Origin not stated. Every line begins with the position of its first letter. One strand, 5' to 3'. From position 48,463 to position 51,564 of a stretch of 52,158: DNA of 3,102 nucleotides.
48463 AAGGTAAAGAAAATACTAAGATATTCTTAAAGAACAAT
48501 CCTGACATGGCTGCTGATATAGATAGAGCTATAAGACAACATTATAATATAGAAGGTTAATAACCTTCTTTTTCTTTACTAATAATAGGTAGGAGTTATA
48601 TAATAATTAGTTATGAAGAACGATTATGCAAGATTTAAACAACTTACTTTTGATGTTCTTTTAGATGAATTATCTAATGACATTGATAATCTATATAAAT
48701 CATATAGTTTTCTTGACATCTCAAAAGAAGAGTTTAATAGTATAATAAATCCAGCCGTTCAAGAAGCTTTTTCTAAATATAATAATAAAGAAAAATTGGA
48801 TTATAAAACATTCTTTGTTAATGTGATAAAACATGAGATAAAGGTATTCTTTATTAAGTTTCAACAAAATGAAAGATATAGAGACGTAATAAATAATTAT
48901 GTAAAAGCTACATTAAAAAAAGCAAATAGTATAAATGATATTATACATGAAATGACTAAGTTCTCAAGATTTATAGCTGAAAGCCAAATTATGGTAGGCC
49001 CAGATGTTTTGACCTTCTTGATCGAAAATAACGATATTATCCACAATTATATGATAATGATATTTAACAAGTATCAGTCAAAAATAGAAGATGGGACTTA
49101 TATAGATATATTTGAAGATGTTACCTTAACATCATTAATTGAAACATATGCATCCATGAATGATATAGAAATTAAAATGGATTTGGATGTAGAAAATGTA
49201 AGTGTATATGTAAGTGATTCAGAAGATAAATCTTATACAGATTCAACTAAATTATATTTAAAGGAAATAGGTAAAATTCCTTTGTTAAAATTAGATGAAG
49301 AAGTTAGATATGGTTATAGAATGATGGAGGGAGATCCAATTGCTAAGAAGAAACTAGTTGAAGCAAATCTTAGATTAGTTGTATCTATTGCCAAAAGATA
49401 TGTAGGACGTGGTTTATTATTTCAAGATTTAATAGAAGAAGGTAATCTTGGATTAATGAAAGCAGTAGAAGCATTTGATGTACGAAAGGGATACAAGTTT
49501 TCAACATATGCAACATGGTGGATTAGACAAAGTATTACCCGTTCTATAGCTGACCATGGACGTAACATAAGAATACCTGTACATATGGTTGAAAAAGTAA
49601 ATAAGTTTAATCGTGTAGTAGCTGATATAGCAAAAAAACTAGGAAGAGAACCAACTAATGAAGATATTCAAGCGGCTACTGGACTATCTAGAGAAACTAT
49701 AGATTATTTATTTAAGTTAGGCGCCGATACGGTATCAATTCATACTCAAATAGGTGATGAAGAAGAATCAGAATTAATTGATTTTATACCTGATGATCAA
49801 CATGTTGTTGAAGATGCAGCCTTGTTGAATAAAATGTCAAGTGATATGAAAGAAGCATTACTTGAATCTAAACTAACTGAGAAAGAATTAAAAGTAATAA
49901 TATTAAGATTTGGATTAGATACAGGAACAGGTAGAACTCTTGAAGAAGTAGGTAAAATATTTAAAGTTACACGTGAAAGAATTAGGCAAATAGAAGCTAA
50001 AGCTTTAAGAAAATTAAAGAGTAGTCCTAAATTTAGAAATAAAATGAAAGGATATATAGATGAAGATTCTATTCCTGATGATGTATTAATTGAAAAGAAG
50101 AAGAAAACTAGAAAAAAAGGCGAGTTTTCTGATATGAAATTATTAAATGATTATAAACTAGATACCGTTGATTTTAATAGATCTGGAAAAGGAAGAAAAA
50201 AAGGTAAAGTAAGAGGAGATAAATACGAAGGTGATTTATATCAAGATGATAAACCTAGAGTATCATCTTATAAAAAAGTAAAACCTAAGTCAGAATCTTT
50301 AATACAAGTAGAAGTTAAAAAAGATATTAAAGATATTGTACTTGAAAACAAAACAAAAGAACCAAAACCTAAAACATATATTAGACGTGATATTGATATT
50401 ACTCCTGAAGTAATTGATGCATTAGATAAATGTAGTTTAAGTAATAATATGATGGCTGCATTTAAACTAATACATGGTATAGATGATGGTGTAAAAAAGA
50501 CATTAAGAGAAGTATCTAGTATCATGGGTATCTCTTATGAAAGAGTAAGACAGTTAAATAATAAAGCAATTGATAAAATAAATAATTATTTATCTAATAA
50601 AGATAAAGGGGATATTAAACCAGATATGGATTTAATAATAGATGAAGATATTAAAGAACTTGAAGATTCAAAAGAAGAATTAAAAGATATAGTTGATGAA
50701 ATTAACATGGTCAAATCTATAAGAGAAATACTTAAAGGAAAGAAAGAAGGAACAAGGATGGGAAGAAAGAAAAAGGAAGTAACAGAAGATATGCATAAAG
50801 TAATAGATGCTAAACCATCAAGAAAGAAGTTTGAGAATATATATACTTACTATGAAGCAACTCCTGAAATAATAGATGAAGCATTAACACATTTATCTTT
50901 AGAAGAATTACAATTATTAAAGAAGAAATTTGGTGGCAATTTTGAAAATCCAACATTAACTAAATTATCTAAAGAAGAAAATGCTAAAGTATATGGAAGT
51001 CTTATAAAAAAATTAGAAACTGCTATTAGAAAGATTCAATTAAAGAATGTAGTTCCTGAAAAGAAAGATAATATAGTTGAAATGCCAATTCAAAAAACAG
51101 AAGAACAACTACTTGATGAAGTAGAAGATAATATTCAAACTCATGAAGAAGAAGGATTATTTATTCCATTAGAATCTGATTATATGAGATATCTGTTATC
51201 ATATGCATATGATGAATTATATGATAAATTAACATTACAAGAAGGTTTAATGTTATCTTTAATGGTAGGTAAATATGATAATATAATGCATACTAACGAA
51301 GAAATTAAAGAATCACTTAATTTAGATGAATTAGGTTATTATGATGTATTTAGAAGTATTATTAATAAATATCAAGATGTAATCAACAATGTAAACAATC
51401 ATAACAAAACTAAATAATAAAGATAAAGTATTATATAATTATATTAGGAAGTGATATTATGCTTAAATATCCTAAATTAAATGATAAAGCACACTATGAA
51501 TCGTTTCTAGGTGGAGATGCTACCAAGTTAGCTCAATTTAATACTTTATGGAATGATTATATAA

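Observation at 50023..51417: The SigA-type sigma factor carries a 450-aa C-terminal extension with additional region-4-like helix-turn-helix modules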

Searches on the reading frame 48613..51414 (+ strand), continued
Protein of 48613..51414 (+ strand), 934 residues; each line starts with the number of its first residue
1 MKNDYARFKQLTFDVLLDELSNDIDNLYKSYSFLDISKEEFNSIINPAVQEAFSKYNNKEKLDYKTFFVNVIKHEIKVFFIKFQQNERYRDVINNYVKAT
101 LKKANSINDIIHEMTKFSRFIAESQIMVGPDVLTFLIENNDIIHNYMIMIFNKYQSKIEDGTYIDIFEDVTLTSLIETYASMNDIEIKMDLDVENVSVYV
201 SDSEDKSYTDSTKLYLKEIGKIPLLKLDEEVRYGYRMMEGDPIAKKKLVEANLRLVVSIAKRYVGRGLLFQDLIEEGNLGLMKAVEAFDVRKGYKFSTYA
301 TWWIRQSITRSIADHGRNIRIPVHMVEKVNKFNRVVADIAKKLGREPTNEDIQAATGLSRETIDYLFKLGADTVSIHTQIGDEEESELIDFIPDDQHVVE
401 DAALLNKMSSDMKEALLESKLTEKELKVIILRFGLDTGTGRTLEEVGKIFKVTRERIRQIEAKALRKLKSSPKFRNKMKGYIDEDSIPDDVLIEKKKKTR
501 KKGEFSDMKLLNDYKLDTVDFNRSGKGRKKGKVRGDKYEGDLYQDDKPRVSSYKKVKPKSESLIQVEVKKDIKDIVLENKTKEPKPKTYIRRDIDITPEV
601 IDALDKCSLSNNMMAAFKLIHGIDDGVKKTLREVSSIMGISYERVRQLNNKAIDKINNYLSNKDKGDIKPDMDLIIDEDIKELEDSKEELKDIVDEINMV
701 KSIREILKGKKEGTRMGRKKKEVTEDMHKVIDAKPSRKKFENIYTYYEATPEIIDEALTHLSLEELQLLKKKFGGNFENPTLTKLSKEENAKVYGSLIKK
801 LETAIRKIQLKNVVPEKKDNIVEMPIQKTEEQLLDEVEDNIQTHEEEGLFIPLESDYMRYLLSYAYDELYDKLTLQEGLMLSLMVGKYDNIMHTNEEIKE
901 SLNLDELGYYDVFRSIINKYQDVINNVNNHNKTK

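Call 11: find_encoding_contigs(protein=P0004, flank=10000, max_places=4)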
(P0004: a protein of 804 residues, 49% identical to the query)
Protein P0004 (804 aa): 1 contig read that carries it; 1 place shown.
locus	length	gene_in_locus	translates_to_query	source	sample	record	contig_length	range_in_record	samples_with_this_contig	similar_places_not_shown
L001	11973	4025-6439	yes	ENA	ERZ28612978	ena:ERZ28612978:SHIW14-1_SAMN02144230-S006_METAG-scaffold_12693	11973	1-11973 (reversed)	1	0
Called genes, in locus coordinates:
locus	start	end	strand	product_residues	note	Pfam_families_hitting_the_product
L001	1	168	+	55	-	?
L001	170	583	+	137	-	-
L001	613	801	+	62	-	PF01783:Ribosomal_L32p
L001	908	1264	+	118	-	-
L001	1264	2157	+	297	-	-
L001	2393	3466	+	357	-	PF00990:GGDEF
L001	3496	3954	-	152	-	PF06941:NT5C (faint)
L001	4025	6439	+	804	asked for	PF00140:Sigma70_r1_2, PF04542:Sigma70_r2, PF04539:Sigma70_r3, PF04545:Sigma70_r4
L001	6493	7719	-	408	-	PF00365:PFK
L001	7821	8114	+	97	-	-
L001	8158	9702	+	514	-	PF01935:DUF87, PF05872:HerA_C, PF00004:AAA (faint), PF13401:AAA_22 (faint)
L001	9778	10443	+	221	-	-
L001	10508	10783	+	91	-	-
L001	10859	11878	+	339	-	PF08239:SH3_3, PF03734:YkuD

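Call 12: find_encoding_contigs(protein=P0086, flank=10000, max_places=4)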
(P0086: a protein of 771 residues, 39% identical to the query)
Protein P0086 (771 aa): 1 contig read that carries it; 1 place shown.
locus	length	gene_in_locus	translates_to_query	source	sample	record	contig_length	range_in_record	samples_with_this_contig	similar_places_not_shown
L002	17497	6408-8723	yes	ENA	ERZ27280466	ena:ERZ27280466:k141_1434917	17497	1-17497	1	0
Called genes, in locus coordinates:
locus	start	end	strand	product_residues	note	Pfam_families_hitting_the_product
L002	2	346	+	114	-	?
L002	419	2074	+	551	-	PF00753:Lactamase_B (weak), PF12706:Lactamase_B_2 (weak), PF22505:RNase_J_b_CASP, PF07521:RMMBL (weak), PF17770:RNase_J_C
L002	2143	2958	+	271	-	-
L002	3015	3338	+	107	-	PF18692:DUF5640 (faint)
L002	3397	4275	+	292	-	PF01545:Cation_efflux, PF16916:ZT_dimer (weak)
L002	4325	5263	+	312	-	-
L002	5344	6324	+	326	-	-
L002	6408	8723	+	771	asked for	PF00140:Sigma70_r1_2, PF04542:Sigma70_r2, PF04539:Sigma70_r3, PF04545:Sigma70_r4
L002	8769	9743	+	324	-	PF02578:Cu-oxidase_4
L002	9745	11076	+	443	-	PF09587:PGA_cap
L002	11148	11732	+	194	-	PF01864:CarS-like, PF01148:CTP_transf_1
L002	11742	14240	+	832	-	PF01326:PPDK_N, PF27448:Rph_4th, PF00391:PEP-utilizers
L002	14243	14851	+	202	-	PF01066:CDP-OH_P_transf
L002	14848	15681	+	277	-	PF02666:PS_Dcarbxylase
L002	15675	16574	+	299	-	PF01040:UbiA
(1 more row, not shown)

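Call 43: list_cluster_members(proteins=[P0004, P0121, P0128, P0142, P0161, P0183, P0202, P0215, P0270, P0130])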
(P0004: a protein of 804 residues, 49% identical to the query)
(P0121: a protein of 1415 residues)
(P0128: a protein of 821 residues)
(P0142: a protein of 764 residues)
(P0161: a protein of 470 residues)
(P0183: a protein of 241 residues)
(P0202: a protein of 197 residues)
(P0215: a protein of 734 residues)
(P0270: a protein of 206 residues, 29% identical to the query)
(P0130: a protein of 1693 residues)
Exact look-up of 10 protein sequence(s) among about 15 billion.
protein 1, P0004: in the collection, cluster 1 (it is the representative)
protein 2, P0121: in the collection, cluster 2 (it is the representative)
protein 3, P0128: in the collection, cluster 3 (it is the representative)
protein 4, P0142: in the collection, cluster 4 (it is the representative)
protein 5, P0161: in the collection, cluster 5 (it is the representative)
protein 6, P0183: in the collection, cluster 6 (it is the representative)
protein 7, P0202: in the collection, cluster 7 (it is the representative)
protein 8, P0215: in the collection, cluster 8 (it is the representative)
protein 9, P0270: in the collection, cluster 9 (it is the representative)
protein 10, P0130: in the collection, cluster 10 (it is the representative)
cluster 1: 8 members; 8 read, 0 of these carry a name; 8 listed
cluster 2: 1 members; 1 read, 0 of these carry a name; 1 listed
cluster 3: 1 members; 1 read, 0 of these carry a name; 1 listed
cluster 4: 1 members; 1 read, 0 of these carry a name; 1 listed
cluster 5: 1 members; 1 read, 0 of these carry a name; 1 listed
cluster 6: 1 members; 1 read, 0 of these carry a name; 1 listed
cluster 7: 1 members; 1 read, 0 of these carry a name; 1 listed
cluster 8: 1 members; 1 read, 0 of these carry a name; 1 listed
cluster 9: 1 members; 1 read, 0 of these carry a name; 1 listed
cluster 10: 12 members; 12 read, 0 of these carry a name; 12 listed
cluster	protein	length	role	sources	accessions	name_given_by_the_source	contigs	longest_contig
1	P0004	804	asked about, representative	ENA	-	-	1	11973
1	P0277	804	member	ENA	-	-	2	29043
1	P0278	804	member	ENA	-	-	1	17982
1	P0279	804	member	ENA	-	-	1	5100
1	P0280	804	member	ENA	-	-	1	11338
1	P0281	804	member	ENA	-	-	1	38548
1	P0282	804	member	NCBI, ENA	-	-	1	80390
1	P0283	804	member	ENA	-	-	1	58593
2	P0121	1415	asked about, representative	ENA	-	-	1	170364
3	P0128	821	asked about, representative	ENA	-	-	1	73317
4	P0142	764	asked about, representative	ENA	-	-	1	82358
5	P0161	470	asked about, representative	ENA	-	-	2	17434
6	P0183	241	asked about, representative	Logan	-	-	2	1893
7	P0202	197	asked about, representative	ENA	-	-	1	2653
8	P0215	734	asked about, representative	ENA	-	-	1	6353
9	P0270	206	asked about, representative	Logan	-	-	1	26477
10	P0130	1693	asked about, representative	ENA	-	-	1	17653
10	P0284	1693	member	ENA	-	-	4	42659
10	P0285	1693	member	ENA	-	-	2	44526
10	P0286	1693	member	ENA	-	-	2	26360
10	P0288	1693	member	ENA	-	-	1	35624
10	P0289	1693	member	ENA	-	-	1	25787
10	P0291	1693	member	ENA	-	-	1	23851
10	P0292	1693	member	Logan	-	-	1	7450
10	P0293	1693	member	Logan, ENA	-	-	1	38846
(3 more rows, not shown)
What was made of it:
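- The P0004 cluster has 8 members, all 804 aa, on separate contigs (call 43).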

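Call 91: find_encoding_contigs(protein=P0001, flank=10000, max_places=4)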
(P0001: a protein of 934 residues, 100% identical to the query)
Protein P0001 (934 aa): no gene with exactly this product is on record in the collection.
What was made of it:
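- Tried and rejected: The exact look-up of the window protein found it not on record (call 91).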

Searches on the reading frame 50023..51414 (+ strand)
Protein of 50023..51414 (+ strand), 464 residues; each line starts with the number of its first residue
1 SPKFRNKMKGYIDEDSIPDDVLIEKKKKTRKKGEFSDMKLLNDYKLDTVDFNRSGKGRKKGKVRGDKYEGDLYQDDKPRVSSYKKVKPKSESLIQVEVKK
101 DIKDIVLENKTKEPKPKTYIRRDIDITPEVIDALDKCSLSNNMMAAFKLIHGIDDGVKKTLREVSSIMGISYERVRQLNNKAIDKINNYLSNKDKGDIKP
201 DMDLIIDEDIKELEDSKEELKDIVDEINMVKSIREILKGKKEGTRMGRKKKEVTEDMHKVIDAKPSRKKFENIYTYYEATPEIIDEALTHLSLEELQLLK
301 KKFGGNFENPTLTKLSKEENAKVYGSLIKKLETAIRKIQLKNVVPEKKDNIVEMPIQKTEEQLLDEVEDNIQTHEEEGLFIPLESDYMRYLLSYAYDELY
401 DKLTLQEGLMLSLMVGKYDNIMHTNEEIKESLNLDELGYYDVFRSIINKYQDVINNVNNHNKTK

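Call 3: search_protein_families(library=pfam, proteins=[window:50023-51414:+], max_evalue=1)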
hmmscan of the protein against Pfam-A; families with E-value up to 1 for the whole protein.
window:50023-51414:+ (464 aa): 4 families
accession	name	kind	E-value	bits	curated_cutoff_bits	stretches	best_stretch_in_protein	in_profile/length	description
PF04545.22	Sigma70_r4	-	9.4e-07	28.7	24.1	1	156-186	18-48/50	Sigma-70, region 4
PF05615.18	THOC7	-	0.017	15.9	28.7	1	209-271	71-133/136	Tho complex subunit 7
PF16088.10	BORCS7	-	0.24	12.1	27.3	0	212-291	12-93/103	BLOC-1-related complex sub-unit 7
PF25655.1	Phi6_P8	-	0.34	11.5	27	0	191-238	72-118/143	Phi6 bacteriophage P8 capsid protein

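Call 4: search_protein_families(library=ncbifam, proteins=[window:50023-51414:+], max_evalue=1)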
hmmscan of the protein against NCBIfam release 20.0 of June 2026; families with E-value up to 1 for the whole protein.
window:50023-51414:+ (464 aa): 22 families
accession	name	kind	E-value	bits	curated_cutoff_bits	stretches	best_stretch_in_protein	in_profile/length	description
TIGR02393.1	RpoD_Cterm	equivalog_domain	1.3e-07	31.5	354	1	94-189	137-227/238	RNA polymerase sigma factor RpoD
NF005643.0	PRK07406.1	equivalog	9.2e-07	28.2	500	1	138-187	335-384/397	RNA polymerase sigma factor RpoD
TIGR02997.1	Sig70-cyanoRpoD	subfamily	1.5e-06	27.7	384.5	1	100-186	217-297/298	RNA polymerase sigma factor, RpoD/SigA family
NF005920.0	PRK07921.1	subfamily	4.1e-06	26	464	1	139-188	267-316/328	RNA polymerase sigma factor SigB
NF006666.0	PRK09210.1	equivalog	7.1e-06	25.6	572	1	139-188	309-358/370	RNA polymerase sigma factor RpoD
TIGR02394.1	rpoS_proteo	equivalog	1.4e-05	24.8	378.7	1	93-193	182-277/285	RNA polymerase sigma factor RpoS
NF005143.0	PRK06596.1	subfamily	1.4e-05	24.7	241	1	154-192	245-283/285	RNA polymerase factor sigma-32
NF005642.0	PRK07405.1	subfamily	2.8e-05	23.5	524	1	139-188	258-307/318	RNA polymerase sigma factor SigD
TIGR02392.1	rpoH_proteo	equivalog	3.8e-05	23.4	323.1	1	155-191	235-269/270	RNA polymerase sigma factor RpoH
NF005693.0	PRK07500.1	equivalog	0.00015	21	315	1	158-195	245-282/289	RNA polymerase factor sigma-32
NF004207.0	PRK05657.1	equivalog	0.00016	21.2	394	1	94-193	226-320/329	RNA polymerase sigma factor RpoS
NF004615.0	PRK05949.1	subfamily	0.00032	19.7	530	1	113-187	244-315/327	RNA polymerase sigma factor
TIGR02937.1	sigma70-ECF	superfamily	0.00036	20.2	42.9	1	158-190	133-165/165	sigma-70 family RNA polymerase sigma factor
NF004561.0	PRK05901.1-3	equivalog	0.00051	19.3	582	1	139-186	476-523/537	RNA polymerase sigma factor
NF005785.0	PRK07598.1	equivalog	0.00051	19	554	1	146-187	358-399/415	RNA polymerase sigma factor SigC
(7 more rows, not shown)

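Call 7: find_homologous_proteins(query=window:50053-51414:+, max_evalue=0.001)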
Query window:50053-51414:+: 8000 candidates shared short words with the query, none scored E <= 0.001.
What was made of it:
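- Tried and rejected: The word-indexed protein search with the tail alone found nothing (call 7).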

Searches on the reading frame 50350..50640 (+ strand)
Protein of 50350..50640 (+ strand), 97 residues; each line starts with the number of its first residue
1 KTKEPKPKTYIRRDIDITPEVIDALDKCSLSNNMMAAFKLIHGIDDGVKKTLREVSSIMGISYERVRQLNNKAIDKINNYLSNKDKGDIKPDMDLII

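Call 93: search_protein_families(library=pfam, proteins=[window:50350-50640:+], max_evalue=0.01)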
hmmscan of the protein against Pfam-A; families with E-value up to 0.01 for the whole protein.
window:50350-50640:+ (97 aa): 1 family
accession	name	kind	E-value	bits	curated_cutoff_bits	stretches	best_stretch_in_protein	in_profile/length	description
PF04545.22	Sigma70_r4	-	4.7e-07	29.7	24.1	1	47-77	18-48/50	Sigma-70, region 4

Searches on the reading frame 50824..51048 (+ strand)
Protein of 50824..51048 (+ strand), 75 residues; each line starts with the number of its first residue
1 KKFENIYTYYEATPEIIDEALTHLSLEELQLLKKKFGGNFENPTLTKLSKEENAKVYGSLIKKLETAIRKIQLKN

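Call 70: predict_structure(alignment_id=A10)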
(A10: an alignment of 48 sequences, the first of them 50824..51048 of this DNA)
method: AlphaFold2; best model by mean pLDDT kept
length: 75 residues; sequences in the alignment: 48
mean_pLDDT: 83.2   pTM: 0.63
mean pLDDT of the five models: 83.2, 82.9, 78.8, 78.5, 78.0
residues with pLDDT >= 90: 8; 70-90: 62; 50-70: 5; < 50: 0
segments of 3 or more residues with pLDDT < 50: none
pLDDT, mean of each block of 10 residues (from residue 1): 70 88 88 81 79 86 90 84
secondary structure, 60 per line:
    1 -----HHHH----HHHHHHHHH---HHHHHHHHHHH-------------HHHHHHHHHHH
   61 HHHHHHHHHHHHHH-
elements in order: H6-9 H14-22 H26-36 H50-74

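Call 72: fold_search(model_id=the predicted structure, library=pdb)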
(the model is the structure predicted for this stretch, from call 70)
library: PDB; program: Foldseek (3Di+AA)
matches with E <= 10: 166; with E <= 0.001: 0
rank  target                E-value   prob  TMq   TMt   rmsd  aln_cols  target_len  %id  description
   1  4yfk_F                8.6e-01  0.21  0.32  0.09   5.0        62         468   21  Escherichia coli RNA polymerase in complex with squaramide compound 8. (released 2015-03-11)
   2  8x6f_E                1.0e+00  0.23  0.32  0.12   6.4        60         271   23  Cryo-EM structure of Staphylococcus aureus sigA-dependent RNAP-promoter open complex (released 2024-06-05)
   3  4ljz_L                1.0e+00  0.18  0.30  0.09   5.4        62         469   24  Crystal Structure Analysis of the E.coli holoenzyme (released 2013-11-13)
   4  4lk1_L                1.0e+00  0.18  0.30  0.08   5.3        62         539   24  Crystal Structure Analysis of the E.coli holoenzyme (released 2013-11-13)
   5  6n61_F                1.1e+00  0.16  0.31  0.10   5.6        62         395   24  Escherichia coli RNA polymerase sigma70-holoenzyme bound to upstream fork promoter DNA and Capistruin (released 2019-01-09)
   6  4lk1_F                1.1e+00  0.16  0.30  0.08   5.4        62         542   24  Crystal Structure Analysis of the E.coli holoenzyme (released 2013-11-13)
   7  6ldi_F                1.1e+00  0.11  0.29  0.08  17.4        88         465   16  The cryo-EM structure of E. coli CueR transcription activation complex (released 2020-09-30)
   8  4ljz_F                1.2e+00  0.16  0.30  0.08   5.5        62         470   24  Crystal Structure Analysis of the E.coli holoenzyme (released 2013-11-13)
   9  6xl5_F                1.2e+00  0.08  0.27  0.08  16.6        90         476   20  Cryo-EM structure of EcmrR-RNAP-promoter open complex (EcmrR-RPo) (released 2021-04-07)
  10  6onu_F                1.2e+00  0.21  0.32  0.35   5.5        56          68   21  Complex structure of WhiB1 and region 4 of SigA in P21 space group. (released 2019-11-27)
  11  6ono_B                1.2e+00  0.21  0.32  0.34   5.5        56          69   21  Complex structure of WhiB1 and region 4 of SigA in C2221 space group (released 2019-11-27)
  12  8cwt_B                1.2e+00  0.20  0.32  0.24   6.8        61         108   21  Complex structure of WhiB3 and the SigmaAr4-RNAP Beta flap tip chimera in space group P43212 (released 2023-05-17)
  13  6cce_F                1.2e+00  0.18  0.31  0.11   6.6        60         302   22  Crystal structure of a Mycobacterium smegmatis RNA polymerase transcription initiation complex with inhibitor Kanglemy (released 2018-08-15)
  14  4yln_F                1.2e+00  0.18  0.30  0.08   6.5        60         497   20  E. coli Transcription Initiation Complex - 17-bp spacer and 4-nt RNA (released 2015-04-22)
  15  9dvt_G                1.2e+00  0.13  0.29  0.28   5.8        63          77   24  Cryo-EM structure of RpaA bound to PkaiBC DNA and the CTD of the alpha subunit of RNAP from the cyanobacterium Synecho (released 2025-10-15)
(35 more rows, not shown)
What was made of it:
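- On Sigma70_r4 domain (PF04545): module A: All top-50 Foldseek hits are region 4, but at TM 0.3-0.47 (calls 70, 72).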
